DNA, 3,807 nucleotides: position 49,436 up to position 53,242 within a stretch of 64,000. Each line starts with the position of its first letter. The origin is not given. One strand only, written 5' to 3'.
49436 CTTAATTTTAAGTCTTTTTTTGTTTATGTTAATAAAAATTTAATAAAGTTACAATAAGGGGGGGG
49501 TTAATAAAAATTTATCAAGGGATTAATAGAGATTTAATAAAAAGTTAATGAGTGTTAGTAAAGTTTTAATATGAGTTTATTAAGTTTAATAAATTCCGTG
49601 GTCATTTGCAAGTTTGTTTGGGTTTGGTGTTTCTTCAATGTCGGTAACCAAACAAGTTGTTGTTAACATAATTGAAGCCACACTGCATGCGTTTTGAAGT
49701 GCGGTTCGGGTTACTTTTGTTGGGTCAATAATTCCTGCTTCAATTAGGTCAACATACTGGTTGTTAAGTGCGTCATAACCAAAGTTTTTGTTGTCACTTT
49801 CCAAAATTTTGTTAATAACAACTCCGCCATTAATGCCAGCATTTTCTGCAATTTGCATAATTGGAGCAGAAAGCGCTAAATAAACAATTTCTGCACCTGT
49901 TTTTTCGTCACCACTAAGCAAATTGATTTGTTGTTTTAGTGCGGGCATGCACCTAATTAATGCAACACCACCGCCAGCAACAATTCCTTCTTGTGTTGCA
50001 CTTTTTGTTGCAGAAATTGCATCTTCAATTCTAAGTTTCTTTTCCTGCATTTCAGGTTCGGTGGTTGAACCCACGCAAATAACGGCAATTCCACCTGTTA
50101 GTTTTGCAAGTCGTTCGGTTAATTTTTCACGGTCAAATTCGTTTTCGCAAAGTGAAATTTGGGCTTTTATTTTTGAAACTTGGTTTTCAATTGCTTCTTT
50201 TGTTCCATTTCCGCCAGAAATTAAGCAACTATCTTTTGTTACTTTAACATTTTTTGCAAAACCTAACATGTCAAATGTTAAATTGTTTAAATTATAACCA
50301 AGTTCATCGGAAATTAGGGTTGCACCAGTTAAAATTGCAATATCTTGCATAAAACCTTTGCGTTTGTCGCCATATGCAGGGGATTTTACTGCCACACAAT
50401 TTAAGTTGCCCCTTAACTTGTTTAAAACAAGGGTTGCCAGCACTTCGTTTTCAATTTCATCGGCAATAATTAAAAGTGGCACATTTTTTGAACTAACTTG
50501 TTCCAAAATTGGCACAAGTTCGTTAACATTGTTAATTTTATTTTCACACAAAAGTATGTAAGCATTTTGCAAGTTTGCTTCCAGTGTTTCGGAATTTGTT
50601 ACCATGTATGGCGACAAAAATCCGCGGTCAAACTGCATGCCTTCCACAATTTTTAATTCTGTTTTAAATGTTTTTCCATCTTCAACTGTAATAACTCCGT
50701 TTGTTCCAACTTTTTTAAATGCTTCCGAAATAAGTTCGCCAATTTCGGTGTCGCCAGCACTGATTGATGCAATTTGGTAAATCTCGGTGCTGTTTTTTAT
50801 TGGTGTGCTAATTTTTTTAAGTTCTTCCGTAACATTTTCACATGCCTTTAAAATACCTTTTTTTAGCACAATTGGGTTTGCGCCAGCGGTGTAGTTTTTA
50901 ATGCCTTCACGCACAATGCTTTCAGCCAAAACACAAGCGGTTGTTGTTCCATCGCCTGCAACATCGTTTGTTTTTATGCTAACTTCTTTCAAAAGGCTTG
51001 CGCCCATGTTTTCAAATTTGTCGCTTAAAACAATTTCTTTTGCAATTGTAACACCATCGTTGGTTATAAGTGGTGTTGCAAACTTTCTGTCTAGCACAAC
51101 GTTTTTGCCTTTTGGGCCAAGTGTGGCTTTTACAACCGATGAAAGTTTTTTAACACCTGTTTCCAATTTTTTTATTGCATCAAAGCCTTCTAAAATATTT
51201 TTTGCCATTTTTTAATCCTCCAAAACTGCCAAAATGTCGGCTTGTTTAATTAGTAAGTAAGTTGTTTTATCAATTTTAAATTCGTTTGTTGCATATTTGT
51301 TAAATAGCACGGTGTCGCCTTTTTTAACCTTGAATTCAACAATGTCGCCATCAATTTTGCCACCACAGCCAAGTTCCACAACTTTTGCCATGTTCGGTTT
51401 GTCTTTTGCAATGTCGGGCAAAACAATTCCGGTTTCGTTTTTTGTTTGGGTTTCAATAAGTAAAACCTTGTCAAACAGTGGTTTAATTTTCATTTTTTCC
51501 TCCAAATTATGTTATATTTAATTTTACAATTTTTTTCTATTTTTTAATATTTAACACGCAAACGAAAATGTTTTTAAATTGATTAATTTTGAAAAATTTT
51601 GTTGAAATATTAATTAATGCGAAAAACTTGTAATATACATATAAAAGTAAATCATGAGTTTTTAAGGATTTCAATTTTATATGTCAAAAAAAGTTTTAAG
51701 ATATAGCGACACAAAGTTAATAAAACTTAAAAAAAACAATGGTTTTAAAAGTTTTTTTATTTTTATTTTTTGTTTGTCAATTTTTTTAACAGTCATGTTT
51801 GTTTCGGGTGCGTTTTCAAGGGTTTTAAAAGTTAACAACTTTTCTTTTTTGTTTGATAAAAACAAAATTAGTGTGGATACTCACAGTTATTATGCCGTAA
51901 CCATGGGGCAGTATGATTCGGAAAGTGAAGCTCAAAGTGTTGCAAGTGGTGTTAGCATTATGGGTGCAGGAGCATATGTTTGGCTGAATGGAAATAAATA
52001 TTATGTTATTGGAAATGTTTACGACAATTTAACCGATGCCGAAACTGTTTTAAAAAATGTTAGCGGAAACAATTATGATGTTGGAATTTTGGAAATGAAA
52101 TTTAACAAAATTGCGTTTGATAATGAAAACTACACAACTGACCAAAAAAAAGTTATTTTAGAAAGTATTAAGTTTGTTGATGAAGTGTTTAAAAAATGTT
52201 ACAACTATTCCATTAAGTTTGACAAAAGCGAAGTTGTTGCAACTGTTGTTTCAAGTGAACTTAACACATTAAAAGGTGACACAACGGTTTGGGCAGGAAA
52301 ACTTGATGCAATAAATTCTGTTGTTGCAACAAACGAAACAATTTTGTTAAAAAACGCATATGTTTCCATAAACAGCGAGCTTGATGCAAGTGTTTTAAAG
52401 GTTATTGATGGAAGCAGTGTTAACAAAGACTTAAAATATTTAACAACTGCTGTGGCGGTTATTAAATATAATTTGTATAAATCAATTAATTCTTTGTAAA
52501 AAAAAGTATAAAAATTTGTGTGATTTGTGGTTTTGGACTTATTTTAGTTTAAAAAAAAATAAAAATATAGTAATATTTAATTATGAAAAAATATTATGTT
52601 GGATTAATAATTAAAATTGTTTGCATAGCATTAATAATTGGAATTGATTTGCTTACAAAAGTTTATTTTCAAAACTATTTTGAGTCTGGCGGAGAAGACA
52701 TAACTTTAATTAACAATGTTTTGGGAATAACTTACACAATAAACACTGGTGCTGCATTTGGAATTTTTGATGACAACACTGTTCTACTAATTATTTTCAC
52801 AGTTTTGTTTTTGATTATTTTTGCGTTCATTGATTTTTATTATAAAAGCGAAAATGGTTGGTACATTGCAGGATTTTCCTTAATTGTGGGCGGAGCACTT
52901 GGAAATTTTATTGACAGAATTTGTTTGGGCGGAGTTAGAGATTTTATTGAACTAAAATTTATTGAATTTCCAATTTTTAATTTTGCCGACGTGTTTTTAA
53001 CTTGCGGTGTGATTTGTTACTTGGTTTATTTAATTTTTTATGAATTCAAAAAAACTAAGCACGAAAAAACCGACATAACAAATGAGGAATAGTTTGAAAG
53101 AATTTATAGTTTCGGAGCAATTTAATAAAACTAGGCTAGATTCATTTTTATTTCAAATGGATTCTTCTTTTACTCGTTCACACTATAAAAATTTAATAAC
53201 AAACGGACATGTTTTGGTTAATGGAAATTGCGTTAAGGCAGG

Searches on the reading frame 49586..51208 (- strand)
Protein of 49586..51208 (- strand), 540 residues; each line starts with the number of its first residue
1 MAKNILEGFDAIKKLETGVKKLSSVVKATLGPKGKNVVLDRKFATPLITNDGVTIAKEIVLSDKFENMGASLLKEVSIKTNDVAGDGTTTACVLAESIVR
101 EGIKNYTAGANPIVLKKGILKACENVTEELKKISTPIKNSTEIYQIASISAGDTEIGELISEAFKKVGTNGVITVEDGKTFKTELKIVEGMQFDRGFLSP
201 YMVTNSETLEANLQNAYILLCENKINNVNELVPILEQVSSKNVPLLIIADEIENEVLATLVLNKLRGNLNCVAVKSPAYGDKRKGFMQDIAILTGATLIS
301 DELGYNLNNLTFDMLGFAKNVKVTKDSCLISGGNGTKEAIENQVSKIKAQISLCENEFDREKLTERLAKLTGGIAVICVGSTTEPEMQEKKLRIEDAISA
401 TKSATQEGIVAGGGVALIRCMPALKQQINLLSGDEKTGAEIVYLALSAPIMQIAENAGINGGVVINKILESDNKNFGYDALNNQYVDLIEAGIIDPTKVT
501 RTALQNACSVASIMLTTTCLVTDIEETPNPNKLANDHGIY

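Call 65: search_protein_families(library=pfam, proteins=[window:49586-51208:-], max_evalue=0.001)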
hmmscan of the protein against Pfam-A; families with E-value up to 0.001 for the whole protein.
window:49586-51208:- (540 aa): 1 family
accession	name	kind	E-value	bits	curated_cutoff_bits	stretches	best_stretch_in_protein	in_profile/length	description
PF00118.29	Cpn60_TCP1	-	1.9e-71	241.7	34.3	1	22-522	1-487/490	TCP-1/cpn60 chaperonin family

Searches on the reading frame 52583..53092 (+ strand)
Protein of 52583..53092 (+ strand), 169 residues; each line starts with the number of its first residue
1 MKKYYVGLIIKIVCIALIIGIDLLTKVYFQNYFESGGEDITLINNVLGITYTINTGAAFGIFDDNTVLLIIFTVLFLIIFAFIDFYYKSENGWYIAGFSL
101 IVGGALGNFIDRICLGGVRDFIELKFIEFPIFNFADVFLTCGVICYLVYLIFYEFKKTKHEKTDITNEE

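Call 65: search_protein_families(library=pfam, proteins=[window:52583-53092:+], max_evalue=0.001)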
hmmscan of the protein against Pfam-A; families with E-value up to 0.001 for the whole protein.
window:52583-53092:+ (169 aa): 1 family
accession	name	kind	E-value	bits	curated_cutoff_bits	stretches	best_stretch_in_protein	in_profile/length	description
PF01252.23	Peptidase_A8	-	3e-34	118.7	25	1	15-152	2-142/142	Signal peptidase (SPase) II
